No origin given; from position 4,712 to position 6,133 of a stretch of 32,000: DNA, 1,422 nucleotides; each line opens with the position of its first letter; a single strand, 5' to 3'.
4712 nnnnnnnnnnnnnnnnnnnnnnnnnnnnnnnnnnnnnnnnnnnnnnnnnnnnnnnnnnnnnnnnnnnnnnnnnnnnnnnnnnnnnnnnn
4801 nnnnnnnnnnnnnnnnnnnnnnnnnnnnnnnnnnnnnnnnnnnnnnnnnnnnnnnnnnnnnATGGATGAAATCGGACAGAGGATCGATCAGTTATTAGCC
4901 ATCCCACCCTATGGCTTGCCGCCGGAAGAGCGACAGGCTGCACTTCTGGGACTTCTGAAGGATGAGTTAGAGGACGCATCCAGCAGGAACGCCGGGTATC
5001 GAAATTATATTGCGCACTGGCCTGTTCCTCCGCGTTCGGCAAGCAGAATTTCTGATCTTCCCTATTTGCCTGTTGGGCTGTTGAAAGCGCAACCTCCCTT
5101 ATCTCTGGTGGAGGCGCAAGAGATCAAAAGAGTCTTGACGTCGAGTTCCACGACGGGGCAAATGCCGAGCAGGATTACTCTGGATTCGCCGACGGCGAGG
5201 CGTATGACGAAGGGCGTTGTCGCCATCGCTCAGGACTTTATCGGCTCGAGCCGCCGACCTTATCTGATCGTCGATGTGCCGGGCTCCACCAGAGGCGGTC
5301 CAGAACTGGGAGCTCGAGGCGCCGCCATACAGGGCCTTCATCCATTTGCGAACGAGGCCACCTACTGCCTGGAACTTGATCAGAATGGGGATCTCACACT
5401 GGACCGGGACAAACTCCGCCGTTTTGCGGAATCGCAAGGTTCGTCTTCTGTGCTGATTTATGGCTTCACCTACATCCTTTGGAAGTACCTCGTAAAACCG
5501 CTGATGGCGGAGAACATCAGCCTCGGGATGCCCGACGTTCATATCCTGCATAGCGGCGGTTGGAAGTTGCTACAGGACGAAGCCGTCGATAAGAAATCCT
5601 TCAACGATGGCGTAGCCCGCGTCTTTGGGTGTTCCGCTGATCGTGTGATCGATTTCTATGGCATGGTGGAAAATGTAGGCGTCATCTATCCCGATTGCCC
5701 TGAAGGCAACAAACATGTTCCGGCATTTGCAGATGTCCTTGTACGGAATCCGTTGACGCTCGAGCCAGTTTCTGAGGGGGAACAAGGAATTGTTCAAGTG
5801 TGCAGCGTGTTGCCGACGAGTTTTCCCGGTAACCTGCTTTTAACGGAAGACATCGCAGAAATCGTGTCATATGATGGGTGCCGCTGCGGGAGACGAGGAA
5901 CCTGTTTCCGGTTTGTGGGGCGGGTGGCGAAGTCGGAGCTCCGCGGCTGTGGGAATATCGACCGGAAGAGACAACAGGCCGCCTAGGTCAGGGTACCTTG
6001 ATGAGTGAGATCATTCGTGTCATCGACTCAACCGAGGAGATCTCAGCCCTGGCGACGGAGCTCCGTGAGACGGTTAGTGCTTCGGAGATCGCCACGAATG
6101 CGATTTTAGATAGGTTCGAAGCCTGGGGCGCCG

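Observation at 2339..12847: Orphan 8-gene operon combining dedicated ACP chemistry, a LuxE/LuxC pair and a one-module NRPS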

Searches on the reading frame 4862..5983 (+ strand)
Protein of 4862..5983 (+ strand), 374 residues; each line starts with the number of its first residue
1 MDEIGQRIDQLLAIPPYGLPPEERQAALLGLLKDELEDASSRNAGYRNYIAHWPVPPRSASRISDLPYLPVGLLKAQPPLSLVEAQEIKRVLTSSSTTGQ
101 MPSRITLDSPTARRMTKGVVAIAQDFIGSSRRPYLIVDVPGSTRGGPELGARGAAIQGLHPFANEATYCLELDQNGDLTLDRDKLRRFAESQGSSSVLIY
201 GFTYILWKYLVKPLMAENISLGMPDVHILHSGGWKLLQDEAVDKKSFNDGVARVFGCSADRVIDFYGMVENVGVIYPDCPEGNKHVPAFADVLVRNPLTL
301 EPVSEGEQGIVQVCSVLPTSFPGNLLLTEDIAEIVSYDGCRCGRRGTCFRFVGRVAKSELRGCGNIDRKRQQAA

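Call 5: search_protein_families(library=pfam, proteins=[window:4862-5983:+], max_evalue=0.01)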
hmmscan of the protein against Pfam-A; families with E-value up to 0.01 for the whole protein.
window:4862-5983:+ (374 aa): 1 family
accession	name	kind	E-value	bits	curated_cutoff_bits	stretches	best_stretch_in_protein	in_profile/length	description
PF04443.18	LuxE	-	3.3e-57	194.6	24.9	1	11-365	21-384/391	Acyl-protein synthetase, LuxE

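Call 6: search_protein_families(library=ncbifam, proteins=[window:4862-5983:+], max_evalue=0.01)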
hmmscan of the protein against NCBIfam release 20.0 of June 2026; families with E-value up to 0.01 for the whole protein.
window:4862-5983:+ (374 aa): 3 families
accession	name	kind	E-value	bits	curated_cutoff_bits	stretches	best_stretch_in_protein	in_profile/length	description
NF052244.1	LCFA_lig_LuxE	equivalog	1.7e-21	76.6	550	2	199-364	196-359/367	long-chain-fatty-acid--protein ligase LuxE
NF041878.1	paak_haloarch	equivalog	1.6e-05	23.7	700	0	262-345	228-314/427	phenylacetate--CoA ligase PaaK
NF041217.1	BagE_FevW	exception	0.01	14.9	800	0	261-357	219-313/424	bagremycin/ferroverdin synthetase BagE/FevW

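Call 15: find_homologous_proteins(query=window:4862-5983:+, max_evalue=1e-10)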
Query window:4862-5983:+ (374 aa): 4906 proteins with E <= 1e-10 among 8000 candidates; the best 120 are listed.
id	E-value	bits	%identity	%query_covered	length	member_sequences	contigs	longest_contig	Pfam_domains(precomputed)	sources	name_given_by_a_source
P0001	2.7e-248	841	99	100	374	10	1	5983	PF04443.18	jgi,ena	-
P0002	4.1e-227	771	90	100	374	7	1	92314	PF04443.18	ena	-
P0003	4.2e-226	768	89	100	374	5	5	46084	PF04443.18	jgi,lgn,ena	jgi:phenylacetate-coenzyme A ligase PaaK-like adenylate-forming protein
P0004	7.1e-223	757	89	100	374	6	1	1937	PF04443.18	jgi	jgi:phenylacetate-coenzyme A ligase PaaK-like adenylate-forming protein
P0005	7.9e-222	754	90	100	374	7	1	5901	PF04443.18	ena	-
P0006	1.5e-221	753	89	100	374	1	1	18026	PF04443.18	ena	-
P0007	3.5e-221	752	88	100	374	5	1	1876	PF04443.18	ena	-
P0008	1.9e-219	746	88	100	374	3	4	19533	PF04443.18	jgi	jgi:hypothetical protein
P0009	6.9e-219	744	87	100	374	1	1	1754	PF04443.18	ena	-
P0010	8.0e-219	744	87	100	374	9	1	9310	PF04443.18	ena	-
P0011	3.4e-218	742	87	100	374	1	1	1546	PF04443.18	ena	-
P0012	3.2e-217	739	87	100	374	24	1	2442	PF04443.18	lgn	-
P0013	3.2e-217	739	88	100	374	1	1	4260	PF04443.18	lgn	-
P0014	4.4e-217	738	87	100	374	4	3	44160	PF04443.18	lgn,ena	-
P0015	1.6e-216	736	86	100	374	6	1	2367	PF04443.18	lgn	-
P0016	1.1e-214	730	85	100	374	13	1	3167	PF04443.18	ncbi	-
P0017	1.4e-214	730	85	100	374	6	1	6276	PF04443.18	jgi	jgi:hypothetical protein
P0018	2.9e-214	729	85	100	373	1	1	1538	PF04443.18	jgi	jgi:Acyl-protein synthetase, LuxE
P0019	2.3e-210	716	82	100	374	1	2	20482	PF04443.18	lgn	-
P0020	8.6e-209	711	83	100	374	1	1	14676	PF04443.18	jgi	jgi:hypothetical protein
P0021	1.3e-208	710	82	99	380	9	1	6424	PF04443.18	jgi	-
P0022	3.6e-207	706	82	100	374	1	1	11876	PF04443.18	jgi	jgi:hypothetical protein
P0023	1.1e-205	701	82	100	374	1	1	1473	PF04443.18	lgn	-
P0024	2.4e-205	700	80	100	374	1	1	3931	PF04443.18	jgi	jgi:hypothetical protein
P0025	2.2e-204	697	81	100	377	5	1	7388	PF04443.18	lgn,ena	-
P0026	2.8e-204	696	81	100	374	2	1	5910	PF04443.18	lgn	-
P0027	3.4e-204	696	82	100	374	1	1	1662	PF04443.18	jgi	-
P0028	7.6e-204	695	80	100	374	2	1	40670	PF04443.18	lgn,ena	-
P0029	2.9e-203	693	80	100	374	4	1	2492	PF04443.18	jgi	jgi:hypothetical protein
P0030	5.8e-202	689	80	100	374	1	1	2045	PF04443.18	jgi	-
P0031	2.6e-201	686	80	100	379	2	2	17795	PF04443.18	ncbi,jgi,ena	jgi:phenylacetate-coenzyme A ligase PaaK-like adenylate-forming protein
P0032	3.3e-201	686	81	97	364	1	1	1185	PF04443.18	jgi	jgi:hypothetical protein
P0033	3.9e-201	686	79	99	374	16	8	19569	PF04443.18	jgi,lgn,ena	-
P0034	5.4e-200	682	79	100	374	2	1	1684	PF04443.18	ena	-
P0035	1.3e-199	681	78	100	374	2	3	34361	PF04443.18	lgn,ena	-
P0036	6.2e-198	675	79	99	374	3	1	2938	PF04443.18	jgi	jgi:hypothetical protein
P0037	1.7e-197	674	80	99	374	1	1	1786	PF04443.18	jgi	jgi:phenylacetate-coenzyme A ligase PaaK-like adenylate-forming protein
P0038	3.4e-197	673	78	99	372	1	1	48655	PF04443.18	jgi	jgi:hypothetical protein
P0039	8.8e-197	671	78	100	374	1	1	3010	PF04443.18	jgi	jgi:hypothetical protein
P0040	1.0e-196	671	79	99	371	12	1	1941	PF04443.18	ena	-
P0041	5.0e-196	669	78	100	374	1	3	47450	PF04443.18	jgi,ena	jgi:hypothetical protein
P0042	6.9e-196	669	79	100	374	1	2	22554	PF04443.18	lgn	-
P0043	1.0e-195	668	77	100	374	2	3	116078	PF04443.18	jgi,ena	jgi:hypothetical protein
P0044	1.8e-195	667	77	100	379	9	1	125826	PF04443.18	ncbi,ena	-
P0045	4.3e-195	666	76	100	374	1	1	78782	PF04443.18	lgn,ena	-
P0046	1.4e-194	664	77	100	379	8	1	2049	PF04443.18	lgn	-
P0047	5.1e-194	662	77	99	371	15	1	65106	PF04443.18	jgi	jgi:hypothetical protein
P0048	1.0e-192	658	76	100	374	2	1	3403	PF04443.18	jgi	jgi:hypothetical protein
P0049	7.1e-192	655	76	100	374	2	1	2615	PF04443.18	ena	-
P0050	7.9e-191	652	76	100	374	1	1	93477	PF04443.18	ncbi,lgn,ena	-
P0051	2.3e-190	650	74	99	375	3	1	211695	PF04443.18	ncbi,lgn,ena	-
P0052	2.9e-190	650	74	100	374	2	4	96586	PF04443.18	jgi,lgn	jgi:hypothetical protein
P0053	3.6e-190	650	74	100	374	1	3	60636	PF04443.18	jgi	-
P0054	4.9e-189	646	75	100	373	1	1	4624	PF04443.18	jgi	jgi:phenylacetate-coenzyme A ligase PaaK-like adenylate-forming protein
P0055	5.2e-189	646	76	99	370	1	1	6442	PF04443.18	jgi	jgi:hypothetical protein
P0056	6.2e-189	646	74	99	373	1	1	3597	PF04443.18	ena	-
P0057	6.6e-188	642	76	99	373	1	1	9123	PF04443.18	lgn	-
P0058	8.6e-188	642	74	100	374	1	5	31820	PF04443.18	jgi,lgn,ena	jgi:hypothetical protein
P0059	8.7e-188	642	75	100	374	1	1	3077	PF04443.18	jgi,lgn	-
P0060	1.1e-187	641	74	99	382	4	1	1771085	PF04443.18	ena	-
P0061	1.3e-187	641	74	100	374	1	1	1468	PF04443.18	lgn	-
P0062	1.6e-187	641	73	100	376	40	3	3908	PF04443.18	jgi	jgi:hypothetical protein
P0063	3.4e-187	640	75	100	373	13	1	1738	PF04443.18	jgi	-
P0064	3.8e-186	636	75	99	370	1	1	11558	PF04443.18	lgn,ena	-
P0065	4.7e-186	636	73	99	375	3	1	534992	PF04443.18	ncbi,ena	-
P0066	6.6e-186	636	74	100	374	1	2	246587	PF04443.18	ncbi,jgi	ncbi:MAG: hypothetical protein ABSD98_01925 [Candidatus Korobacteraceae bacterium]|jgi:acyl-protein 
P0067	1.7e-185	634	72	100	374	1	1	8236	PF04443.18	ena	-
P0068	5.9e-185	633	72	99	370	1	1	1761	PF04443.18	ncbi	-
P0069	8.7e-185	632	74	99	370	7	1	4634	PF04443.18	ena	-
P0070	9.5e-185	632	74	99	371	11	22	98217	PF04443.18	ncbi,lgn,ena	ncbi:MAG: acyl-protein synthetase [Thermodesulfobacteriota bacterium]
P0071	1.0e-184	632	74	99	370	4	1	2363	PF04443.18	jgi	jgi:hypothetical protein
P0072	1.1e-184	632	74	99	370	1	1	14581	PF04443.18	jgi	-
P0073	2.8e-184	630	74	99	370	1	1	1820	PF04443.18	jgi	jgi:hypothetical protein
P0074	4.4e-184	630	73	99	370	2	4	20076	PF04443.18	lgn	-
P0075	6.8e-184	629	74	100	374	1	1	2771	PF04443.18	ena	-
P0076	1.2e-183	628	74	99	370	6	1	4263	PF04443.18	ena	-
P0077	1.3e-183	628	74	99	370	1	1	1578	PF04443.18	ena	-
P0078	1.3e-183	628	72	99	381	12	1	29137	PF04443.18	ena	-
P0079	2.5e-183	627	73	99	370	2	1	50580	PF04443.18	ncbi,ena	-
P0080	9.5e-183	625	73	99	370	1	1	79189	PF04443.18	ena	-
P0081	1.7e-182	624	71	100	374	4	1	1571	PF04443.18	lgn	-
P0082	2.8e-182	624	73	99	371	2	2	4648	PF04443.18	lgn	-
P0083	3.9e-182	623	73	99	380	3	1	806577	PF04443.18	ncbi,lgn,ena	-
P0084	7.0e-182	622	72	100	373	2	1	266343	PF04443.18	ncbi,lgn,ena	-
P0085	8.3e-182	622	70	99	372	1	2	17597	PF04443.18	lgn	-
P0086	1.2e-181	622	72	99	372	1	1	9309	PF04443.18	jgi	jgi:hypothetical protein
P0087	1.3e-181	622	71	100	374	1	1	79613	PF04443.18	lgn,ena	-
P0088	1.5e-181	621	73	99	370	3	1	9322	PF04443.18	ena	-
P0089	2.0e-181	621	72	100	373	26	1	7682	PF04443.18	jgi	jgi:phenylacetate-coenzyme A ligase PaaK-like adenylate-forming protein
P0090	2.2e-181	621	72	100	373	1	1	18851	PF04443.18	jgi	jgi:phenylacetate-coenzyme A ligase PaaK-like adenylate-forming protein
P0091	4.4e-181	620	71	100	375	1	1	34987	PF04443.18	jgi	jgi:Acyl-protein synthetase, LuxE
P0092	1.2e-180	618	71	100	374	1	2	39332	PF04443.18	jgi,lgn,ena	-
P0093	2.6e-180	617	74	99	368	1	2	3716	PF04443.18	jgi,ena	-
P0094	4.2e-180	617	72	100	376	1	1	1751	PF04443.18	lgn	-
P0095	5.5e-180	616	72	99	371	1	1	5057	PF04443.18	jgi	jgi:phenylacetate-coenzyme A ligase PaaK-like adenylate-forming protein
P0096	9.1e-180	615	71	100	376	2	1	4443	PF04443.18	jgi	-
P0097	2.2e-179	614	72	100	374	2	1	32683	PF04443.18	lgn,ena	-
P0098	2.9e-178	611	71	100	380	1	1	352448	PF04443.18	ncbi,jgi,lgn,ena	jgi:phenylacetate-coenzyme A ligase PaaK-like adenylate-forming protein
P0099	7.7e-178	609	71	99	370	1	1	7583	PF04443.18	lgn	-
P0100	7.8e-178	609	73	97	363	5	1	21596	PF04443.18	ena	-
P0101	7.8e-178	609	72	99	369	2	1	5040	PF04443.18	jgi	-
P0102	8.4e-178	609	73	99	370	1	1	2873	PF04443.18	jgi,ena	-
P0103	2.5e-177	607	72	97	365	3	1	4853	PF04443.18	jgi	jgi:hypothetical protein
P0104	4.9e-177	607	68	99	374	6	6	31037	PF04443.18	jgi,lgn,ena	jgi:hypothetical protein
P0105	9.7e-177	606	69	99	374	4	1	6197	PF04443.18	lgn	-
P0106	5.9e-176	603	71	99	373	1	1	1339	PF04443.18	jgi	jgi:hypothetical protein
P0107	6.2e-176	603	69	99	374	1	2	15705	PF04443.18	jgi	jgi:hypothetical protein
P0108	6.6e-176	603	68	100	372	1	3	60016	PF04443.18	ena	-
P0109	6.7e-176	603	68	99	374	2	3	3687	PF04443.18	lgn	-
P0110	7.0e-176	603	69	99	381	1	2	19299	PF04443.18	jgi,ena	jgi:hypothetical protein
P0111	1.0e-175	602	70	99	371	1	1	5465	PF04443.18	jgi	jgi:hypothetical protein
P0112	1.8e-175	601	69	99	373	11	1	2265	PF04443.18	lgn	-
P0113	2.1e-175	601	70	99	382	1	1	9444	PF04443.18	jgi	jgi:Acyl-protein synthetase, LuxE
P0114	2.1e-175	601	68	99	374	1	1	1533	PF04443.18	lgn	-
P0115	2.8e-175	601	68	99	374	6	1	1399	PF04443.18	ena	-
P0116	3.4e-175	600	72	97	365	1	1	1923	PF04443.18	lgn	-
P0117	4.6e-175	600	71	99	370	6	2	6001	PF04443.18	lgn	-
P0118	4.8e-175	600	68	99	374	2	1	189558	PF04443.18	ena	-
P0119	5.7e-175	600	69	99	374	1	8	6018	PF04443.18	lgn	-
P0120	3.2e-174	597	70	99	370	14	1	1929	PF04443.18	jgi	-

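Call 16: find_related_loci(query=window:4862-5983:+, collection=genome_contigs, flank=10000)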
Query window:4862-5983:+ (374 aa) in genome_contigs; peptide patterns used: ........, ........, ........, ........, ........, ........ (x = any residue, [..] = any of these).
237 stretches matched a pattern; 51 encode a relative of the query (tblastn E <= 1e-3); 51 distinct loci.
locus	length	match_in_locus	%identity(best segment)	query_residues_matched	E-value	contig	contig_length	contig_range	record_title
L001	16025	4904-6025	86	1-374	0e+0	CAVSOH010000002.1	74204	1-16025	MAG: uncultured Acidobacteriaceae bacterium isolate MFD01633.bin.1.176 genome assembly, contig: contig_112835, whole gen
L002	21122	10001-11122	83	1-374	0e+0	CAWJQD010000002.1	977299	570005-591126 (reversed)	MAG: uncultured Acidobacteriaceae bacterium isolate MFD04492.bin.1.183 genome assembly, contig: contig_27731, whole geno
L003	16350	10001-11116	82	1-372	0e+0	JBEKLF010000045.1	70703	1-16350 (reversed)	MAG: Terriglobia bacterium isolate SPRUCE 364 SPRUCE_364_45, whole genome shotgun sequence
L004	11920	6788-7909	80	1-374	0e+0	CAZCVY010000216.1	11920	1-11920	MAG TPA_asm: uncultured Acidobacteriota bacterium isolate binchicken_co3_110 genome assembly, contig: NODE_17477_length_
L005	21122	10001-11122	77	1-374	0e+0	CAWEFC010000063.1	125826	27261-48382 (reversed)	MAG: uncultured Acidobacteriota bacterium isolate MFD03044.bin.2.66 genome assembly, contig: contig_81582, whole genome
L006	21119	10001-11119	76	1-373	0e+0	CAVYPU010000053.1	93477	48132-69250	MAG: uncultured Acidobacteriota bacterium isolate MFD05512.bin.2.159 genome assembly, contig: contig_7018, whole genome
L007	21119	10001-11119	79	1-373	0e+0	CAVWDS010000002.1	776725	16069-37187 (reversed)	MAG: uncultured Acidobacteriota bacterium isolate MFD01299.bin.2.212 genome assembly, contig: contig_15960, whole genome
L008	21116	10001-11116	75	1-373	0e+0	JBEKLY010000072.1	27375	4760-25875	MAG: Terriglobia bacterium isolate SPRUCE 381 SPRUCE_381_72, whole genome shotgun sequence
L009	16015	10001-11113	79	1-371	0e+0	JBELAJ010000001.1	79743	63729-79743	MAG: Terriglobia bacterium isolate SPRUCE 90 SPRUCE_90_1, whole genome shotgun sequence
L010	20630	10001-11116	75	1-373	0e+0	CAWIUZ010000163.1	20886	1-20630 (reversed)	MAG: uncultured Acidobacteriota bacterium isolate MFD03323.bin.2.49 genome assembly, contig: contig_183189, whole genome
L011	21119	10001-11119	73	1-373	0e+0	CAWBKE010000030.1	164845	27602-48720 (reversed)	MAG: uncultured Acidobacteriaceae bacterium isolate MFD03044.bin.1.102 genome assembly, contig: contig_46005, whole geno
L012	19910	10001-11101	74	7-373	0e+0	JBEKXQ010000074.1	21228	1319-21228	MAG: Candidatus Korobacteraceae bacterium isolate SPRUCE 655 SPRUCE_655_74, whole genome shotgun sequence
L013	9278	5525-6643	73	1-373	0e+0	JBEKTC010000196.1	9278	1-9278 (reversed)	MAG: Candidatus Korobacteraceae bacterium isolate SPRUCE 549 SPRUCE_549_196, whole genome shotgun sequence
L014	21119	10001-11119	74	1-373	0e+0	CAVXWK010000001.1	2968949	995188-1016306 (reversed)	MAG: uncultured delta proteobacterium isolate MFD04492.bin.2.7 genome assembly, contig: contig_16283, whole genome shotg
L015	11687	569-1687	74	1-373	0e+0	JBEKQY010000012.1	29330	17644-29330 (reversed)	MAG: Candidatus Korobacteraceae bacterium isolate SPRUCE 499 SPRUCE_499_12, whole genome shotgun sequence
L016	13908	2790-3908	73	1-373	0e+0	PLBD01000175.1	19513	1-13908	MAG: Acidobacteriaceae bacterium isolate bog_257 73.20111000_S1D.39_contig_16558, whole genome shotgun sequence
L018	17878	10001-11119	73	1-373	0e+0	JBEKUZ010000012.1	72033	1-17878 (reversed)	MAG: Thermodesulfobacteriota bacterium isolate SPRUCE 593 SPRUCE_593_12, whole genome shotgun sequence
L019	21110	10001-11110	73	1-370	0e+0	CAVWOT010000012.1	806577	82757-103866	MAG: Bryobacterales bacterium isolate MFD09567.bin.2.8 genome assembly, contig: contig_38178, whole genome shotgun seque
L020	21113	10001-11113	74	1-372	0e+0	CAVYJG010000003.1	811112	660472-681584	MAG: uncultured Acidobacteriota bacterium isolate MFD01476.bin.2.37 genome assembly, contig: contig_16431, whole genome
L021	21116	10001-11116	75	1-372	0e+0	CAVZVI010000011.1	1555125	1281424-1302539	MAG: Bryobacterales bacterium isolate MFD02416.bin.1.290 genome assembly, contig: contig_6595, whole genome shotgun sequ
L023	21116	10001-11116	72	1-373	6e-179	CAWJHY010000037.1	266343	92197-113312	MAG: uncultured Acidobacteriota bacterium isolate MFD03323.bin.2.41 genome assembly, contig: contig_36687, whole genome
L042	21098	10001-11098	57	7-372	7e-142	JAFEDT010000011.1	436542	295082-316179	MAG: Proteobacteria bacterium isolate SZAS-88 LIN-278__11__length-436542, whole genome shotgun sequence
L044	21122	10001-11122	59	1-374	5e-146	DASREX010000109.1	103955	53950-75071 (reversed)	MAG TPA_asm: Candidatus Sulfotelmatobacter sp. isolate SMAG_U10017 k141_423983, whole genome shotgun sequence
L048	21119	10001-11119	49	1-374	1e-116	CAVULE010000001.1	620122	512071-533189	MAG: uncultured Verrucomicrobiae bacterium isolate MFD06526.bin.1.139 genome assembly, contig: contig_12799, whole genom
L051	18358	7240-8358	56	1-373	9e-142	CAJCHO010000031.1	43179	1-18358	Mycobacteriaceae bacterium isolate BOG_genome_mining.119 genome assembly, contig: k141_9630225, whole genome shotgun seq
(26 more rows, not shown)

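Call 24: search_protein_families(library=pfam, proteins=[L015:8262-11606:-, L010:17172-18422:+, L016:9140-10423:+, L015:6456-8225:+, L020:15147-15674:+, L012:4908-7250:+, L011:721-3603:+, L006:17367-19127:+], max_evalue=0.001)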
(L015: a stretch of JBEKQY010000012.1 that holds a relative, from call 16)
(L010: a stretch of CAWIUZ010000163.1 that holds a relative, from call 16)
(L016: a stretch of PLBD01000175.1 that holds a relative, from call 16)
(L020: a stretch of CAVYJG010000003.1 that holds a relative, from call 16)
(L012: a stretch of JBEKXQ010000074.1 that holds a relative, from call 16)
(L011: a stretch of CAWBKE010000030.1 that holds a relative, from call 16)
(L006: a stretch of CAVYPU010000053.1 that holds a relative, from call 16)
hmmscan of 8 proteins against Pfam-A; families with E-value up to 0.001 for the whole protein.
L015:8262-11606:- (1114 aa): 3 families
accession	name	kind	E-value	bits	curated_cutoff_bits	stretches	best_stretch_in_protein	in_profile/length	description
PF02543.21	Carbam_trans_N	-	4.8e-84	283.2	24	1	382-719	2-346/346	Carbamoyltransferase N-terminus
PF16861.10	Carbam_trans_C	-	1.8e-71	239.6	27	1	777-966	1-169/170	Carbamoyltransferase C-terminus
PF13472.12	Lipase_GDSL_2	-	8.6e-06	26.8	32.9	1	66-126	2-69/178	GDSL-like Lipase/Acylhydrolase family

L010:17172-18422:+ (416 aa): 1 family
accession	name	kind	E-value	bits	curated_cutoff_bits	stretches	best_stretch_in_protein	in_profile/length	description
PF14907.12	NTP_transf_5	-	6e-46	157.5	31.2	1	35-277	2-229/249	Uncharacterised nucleotidyltransferase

L016:9140-10423:+ (427 aa): 13 families
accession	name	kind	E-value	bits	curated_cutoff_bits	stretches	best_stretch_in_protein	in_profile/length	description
PF13738.12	Pyr_redox_3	-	5e-21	75.7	30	1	9-208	2-198/305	Pyridine nucleotide-disulphide oxidoreductase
PF07992.20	Pyr_redox_2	-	1.2e-17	64.7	26.1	1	6-220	2-187/291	Pyridine nucleotide-disulphide oxidoreductase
PF13434.12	Lys_Orn_oxgnase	-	1.2e-11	44.9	21.3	1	127-208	142-222/339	L-lysine 6-monooxygenase/L-ornithine 5-monooxygenase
PF00070.33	Pyr_redox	-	2.3e-08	34.9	22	1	176-218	1-42/82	Pyridine nucleotide-disulphide oxidoreductase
PF13454.12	NAD_binding_9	-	9.6e-07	29.3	21.8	0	103-142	115-154/155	FAD-NAD(P)-binding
PF13241.12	NAD_binding_7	-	1.1e-06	29.6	22.1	1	172-207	5-40/104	Putative NAD(P)-binding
PF01494.25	FAD_binding_3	-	5.1e-06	26.4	22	1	6-32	3-29/349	FAD binding domain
PF01266.30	DAO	-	8e-06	26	27.9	0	7-28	2-23/353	FAD dependent oxidoreductase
PF13450.12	NAD_binding_8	-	2.1e-05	25.1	21.9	0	9-33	1-25/68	NAD(P)-binding Rossmann-like domain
PF03807.23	F420_oxidored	-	0.0005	21.1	21.6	0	7-37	2-33/94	NADP oxidoreductase coenzyme F420-dependent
PF01488.26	Shikimate_DH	-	0.00055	20.5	24.3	0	165-205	3-44/138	Shikimate / quinate 5-dehydrogenase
PF13579.12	Glyco_trans_4_4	-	0.00077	20.3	29.7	0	181-273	2-86/158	Glycosyl transferase 4-like domain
PF01210.29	NAD_Gly3P_dh_N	-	0.00096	19.6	23.1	0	6-34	1-29/158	NAD-dependent glycerol-3-phosphate dehydrogenase N-terminus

L015:6456-8225:+ (589 aa): 1 family
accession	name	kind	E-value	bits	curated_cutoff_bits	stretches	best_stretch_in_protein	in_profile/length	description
PF24793.1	GINT1_N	-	1.3e-39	136.5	27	1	349-548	58-262/304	Glucosamine inositolphosphorylceramide transferase 1, N-terminal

L020:15147-15674:+ (175 aa): 1 family
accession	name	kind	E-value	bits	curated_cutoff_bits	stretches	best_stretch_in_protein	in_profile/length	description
PF05402.18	PqqD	-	5.7e-07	30.2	23.4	1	30-93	1-66/67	Coenzyme PQQ synthesis protein D (PqqD)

L012:4908-7250:+ (780 aa): 0 families

L011:721-3603:+ (960 aa): 0 families

L006:17367-19127:+ (586 aa): 9 families
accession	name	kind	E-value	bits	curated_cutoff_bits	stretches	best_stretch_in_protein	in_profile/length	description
PF13204.13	Apiosidase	-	4.6e-36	125.5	26.5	1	331-571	1-241/320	Apiosidase-like, catalytic domain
PF22073.2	Cep192_D4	-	1.8e-21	76.8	35.5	2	111-205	11-111/112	Cep192 domain 4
PF22544.2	HYDIN_VesB_CFA65-like_Ig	-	9.2e-21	74.4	25.5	2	215-316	1-99/100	HYDIN/CFA65/VesB-like, Ig-like domain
PF15780.11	ASH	-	1e-16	61.3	27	2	222-310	12-97/98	Abnormal spindle-like microcephaly-assoc'd, ASPM-SPD-2-Hydin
PF07610.17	DUF1573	-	5.9e-14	52.3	26.1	2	219-317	3-97/98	Protein of unknown function (DUF1573)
PF24507.1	Ig_CFAP65_4th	-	4e-10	40.4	27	1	239-318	1-76/76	CFAP65, fourth Ig-like domain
PF12371.14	TMEM131_like_N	-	3.3e-05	24.5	28.8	0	219-300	3-81/84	Transmembrane protein 131-like N-terminal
PF24771.2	Ig_CFAP74_1st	-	0.00021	22.1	29.2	0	237-299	20-82/97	CFAP74 first Ig-like domain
PF22067.2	Cep192_D3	-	0.00054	20.5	27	0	235-307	18-88/99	Cep192 domain 3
